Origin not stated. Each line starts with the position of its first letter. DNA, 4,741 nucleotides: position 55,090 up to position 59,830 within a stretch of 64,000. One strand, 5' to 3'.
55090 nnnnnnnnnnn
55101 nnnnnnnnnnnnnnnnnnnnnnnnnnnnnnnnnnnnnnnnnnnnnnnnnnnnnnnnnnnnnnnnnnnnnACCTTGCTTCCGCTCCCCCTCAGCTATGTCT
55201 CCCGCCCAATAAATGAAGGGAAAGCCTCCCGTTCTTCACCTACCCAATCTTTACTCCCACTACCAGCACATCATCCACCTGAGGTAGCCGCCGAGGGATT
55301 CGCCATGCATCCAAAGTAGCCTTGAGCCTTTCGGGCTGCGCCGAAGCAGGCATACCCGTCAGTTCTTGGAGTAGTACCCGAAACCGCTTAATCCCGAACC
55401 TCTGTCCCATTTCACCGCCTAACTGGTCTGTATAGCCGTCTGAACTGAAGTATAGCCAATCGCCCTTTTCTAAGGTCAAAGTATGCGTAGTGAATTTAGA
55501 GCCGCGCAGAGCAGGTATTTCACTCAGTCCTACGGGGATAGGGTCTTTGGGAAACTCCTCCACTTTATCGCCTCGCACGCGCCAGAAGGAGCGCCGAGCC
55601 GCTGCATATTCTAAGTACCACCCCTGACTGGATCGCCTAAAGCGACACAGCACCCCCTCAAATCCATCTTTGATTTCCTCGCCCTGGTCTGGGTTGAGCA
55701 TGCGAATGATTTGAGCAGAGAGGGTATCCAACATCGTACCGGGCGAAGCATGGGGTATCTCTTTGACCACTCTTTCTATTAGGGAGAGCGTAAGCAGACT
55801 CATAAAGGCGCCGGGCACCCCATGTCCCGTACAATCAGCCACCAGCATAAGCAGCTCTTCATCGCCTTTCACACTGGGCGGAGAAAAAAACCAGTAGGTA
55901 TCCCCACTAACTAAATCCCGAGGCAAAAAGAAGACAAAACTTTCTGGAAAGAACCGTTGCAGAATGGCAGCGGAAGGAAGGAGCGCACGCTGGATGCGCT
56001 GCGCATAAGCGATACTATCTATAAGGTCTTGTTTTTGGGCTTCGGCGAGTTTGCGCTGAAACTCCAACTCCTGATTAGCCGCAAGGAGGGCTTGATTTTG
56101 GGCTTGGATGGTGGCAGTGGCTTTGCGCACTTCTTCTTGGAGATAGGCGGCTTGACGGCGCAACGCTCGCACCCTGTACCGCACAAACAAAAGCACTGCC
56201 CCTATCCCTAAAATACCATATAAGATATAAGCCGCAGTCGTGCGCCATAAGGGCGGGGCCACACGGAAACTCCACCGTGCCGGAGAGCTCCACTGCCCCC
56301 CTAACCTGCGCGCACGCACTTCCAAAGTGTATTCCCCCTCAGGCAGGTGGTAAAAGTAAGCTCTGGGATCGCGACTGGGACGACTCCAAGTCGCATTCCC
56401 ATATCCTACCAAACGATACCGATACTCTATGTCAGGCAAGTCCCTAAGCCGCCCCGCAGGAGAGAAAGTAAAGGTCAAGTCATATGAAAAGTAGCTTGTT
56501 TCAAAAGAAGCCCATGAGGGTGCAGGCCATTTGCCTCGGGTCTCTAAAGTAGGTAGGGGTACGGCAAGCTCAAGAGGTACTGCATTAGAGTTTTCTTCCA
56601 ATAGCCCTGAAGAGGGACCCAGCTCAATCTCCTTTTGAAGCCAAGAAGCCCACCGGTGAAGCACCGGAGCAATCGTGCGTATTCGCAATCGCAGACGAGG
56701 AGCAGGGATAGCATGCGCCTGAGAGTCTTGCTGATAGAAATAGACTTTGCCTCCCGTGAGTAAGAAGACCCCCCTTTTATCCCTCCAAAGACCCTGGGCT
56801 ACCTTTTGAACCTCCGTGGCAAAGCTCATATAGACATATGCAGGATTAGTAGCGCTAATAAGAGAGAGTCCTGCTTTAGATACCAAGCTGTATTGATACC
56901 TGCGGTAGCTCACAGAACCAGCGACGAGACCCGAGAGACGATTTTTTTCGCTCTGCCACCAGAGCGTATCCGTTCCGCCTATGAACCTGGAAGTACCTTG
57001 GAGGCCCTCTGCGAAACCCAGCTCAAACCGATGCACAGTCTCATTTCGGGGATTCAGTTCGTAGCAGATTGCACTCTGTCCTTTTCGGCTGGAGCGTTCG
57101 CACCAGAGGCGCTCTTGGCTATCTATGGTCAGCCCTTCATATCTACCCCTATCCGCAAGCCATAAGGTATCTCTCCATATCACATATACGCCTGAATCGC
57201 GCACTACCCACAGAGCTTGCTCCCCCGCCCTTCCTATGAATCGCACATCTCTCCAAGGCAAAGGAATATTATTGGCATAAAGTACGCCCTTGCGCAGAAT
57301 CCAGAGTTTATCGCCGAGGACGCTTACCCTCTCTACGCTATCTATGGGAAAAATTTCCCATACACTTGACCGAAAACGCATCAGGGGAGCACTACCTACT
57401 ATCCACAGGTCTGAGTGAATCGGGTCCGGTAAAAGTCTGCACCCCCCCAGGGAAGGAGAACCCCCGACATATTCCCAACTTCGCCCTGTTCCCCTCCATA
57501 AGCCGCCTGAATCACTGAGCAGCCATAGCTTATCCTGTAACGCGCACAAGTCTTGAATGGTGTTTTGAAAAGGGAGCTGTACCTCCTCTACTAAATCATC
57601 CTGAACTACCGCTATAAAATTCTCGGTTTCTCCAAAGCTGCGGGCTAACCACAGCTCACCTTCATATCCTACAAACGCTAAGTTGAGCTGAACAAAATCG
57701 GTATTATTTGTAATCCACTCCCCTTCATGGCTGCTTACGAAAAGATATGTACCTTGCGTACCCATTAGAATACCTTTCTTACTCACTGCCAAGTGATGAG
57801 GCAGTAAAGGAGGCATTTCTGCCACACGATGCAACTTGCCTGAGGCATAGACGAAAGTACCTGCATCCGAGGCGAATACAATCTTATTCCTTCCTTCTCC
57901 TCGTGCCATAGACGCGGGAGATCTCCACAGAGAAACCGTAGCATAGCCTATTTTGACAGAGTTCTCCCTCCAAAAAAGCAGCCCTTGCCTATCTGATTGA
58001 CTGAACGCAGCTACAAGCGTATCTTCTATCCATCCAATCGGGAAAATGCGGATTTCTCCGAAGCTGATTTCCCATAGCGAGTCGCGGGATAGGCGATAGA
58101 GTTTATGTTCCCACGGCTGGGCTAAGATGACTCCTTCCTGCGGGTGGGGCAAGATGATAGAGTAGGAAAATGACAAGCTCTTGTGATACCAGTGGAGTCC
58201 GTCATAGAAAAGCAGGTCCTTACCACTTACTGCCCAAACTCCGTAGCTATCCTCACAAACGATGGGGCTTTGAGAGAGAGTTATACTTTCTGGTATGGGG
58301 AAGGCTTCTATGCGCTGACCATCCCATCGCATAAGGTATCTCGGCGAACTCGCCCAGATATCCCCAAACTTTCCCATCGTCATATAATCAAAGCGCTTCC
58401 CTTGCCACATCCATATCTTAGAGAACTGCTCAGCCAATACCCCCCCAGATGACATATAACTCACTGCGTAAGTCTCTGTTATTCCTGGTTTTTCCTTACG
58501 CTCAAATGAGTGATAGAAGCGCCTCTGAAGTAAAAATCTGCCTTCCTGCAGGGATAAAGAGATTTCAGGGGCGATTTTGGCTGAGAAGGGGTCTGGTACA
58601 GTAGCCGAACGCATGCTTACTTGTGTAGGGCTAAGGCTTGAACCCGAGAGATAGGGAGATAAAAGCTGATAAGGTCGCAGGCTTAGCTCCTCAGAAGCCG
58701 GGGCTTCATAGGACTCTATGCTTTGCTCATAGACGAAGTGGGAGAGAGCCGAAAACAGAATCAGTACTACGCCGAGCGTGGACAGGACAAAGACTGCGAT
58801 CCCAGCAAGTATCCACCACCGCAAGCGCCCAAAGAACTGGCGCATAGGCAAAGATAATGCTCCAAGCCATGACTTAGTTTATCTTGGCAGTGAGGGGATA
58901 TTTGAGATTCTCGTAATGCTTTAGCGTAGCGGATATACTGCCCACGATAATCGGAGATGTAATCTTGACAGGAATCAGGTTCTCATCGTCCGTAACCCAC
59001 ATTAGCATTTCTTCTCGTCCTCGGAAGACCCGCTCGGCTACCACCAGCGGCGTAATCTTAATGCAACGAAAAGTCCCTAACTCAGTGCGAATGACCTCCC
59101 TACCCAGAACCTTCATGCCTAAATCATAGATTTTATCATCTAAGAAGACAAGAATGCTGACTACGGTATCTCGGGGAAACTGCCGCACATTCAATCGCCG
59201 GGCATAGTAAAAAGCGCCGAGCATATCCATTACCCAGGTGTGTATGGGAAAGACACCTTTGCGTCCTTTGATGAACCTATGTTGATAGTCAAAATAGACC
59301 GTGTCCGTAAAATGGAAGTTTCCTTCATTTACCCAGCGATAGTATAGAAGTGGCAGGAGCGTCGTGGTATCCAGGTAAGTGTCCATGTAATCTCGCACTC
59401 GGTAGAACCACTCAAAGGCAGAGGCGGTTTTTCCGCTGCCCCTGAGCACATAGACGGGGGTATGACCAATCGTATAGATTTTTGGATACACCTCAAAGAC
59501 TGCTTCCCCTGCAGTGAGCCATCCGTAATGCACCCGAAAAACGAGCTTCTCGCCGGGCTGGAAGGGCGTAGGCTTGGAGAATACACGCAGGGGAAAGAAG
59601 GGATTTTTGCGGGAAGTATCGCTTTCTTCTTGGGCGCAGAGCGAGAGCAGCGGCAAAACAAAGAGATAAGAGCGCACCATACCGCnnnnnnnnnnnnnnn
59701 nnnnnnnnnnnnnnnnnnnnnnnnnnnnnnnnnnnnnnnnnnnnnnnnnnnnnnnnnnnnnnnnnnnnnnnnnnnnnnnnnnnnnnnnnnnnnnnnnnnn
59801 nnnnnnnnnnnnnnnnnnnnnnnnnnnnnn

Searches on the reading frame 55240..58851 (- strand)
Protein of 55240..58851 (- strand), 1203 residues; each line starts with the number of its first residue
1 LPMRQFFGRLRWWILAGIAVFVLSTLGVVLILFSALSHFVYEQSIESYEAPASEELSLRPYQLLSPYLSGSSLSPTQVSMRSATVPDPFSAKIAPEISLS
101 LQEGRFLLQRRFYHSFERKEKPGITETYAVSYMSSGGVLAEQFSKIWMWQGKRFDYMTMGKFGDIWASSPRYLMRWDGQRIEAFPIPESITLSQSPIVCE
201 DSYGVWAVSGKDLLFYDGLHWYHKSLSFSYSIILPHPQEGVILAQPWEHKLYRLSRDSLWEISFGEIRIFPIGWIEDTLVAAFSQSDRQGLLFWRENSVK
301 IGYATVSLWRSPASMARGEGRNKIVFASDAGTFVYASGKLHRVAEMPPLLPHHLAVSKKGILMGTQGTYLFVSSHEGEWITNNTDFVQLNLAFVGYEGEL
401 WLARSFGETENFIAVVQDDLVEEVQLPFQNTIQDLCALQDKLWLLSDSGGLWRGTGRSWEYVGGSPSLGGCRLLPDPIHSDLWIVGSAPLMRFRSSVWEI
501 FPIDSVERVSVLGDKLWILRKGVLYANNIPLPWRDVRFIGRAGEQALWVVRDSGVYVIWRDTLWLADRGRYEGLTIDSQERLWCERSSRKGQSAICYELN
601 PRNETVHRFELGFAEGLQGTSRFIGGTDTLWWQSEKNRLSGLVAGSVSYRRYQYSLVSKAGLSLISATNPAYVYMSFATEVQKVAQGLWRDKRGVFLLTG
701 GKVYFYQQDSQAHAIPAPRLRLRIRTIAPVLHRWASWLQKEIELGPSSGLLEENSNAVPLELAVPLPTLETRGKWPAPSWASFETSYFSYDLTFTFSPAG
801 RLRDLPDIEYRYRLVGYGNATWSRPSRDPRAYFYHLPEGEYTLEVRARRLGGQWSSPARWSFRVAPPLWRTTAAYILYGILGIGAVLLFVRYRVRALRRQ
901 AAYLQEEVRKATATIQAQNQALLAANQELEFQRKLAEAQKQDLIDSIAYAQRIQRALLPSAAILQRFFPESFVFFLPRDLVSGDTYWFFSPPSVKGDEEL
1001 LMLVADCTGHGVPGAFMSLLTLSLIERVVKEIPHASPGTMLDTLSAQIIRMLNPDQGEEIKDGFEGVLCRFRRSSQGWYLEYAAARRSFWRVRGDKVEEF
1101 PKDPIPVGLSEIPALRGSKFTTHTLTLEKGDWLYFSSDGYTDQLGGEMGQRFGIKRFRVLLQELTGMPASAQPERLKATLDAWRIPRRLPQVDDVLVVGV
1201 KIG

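Call 83: search_protein_families(library=pfam, proteins=[window:55240-58851:-], max_evalue=0.00001)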
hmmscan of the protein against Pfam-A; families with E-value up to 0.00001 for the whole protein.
window:55240-58851:- (1203 aa): 2 families
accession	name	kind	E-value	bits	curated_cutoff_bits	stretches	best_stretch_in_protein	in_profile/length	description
PF07228.17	SpoIIE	-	1.7e-15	58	25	1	997-1201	2-190/192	Stage II sporulation protein E (SpoIIE)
PF07495.19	Y_Y_Y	-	2.3e-09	37.4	26.6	1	807-864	7-64/65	Y_Y_Y domain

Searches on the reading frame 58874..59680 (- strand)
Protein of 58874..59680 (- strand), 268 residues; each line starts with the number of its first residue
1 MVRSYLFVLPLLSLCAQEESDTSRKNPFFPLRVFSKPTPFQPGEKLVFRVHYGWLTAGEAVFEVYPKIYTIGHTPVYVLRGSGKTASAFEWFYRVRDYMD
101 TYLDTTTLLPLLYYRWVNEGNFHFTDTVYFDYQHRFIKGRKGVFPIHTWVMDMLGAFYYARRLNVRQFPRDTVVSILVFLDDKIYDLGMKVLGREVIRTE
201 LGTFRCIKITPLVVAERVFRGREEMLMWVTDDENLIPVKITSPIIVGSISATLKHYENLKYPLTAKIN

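Call 83: search_protein_families(library=pfam, proteins=[window:58874-59680:-], max_evalue=0.00001)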
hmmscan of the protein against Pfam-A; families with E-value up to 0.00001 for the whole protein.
window:58874-59680:- (268 aa): 1 family
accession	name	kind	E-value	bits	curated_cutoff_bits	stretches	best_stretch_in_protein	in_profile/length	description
PF11306.15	DUF3108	-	3.7e-40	138.4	26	1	48-254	2-209/209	Protein of unknown function (DUF3108)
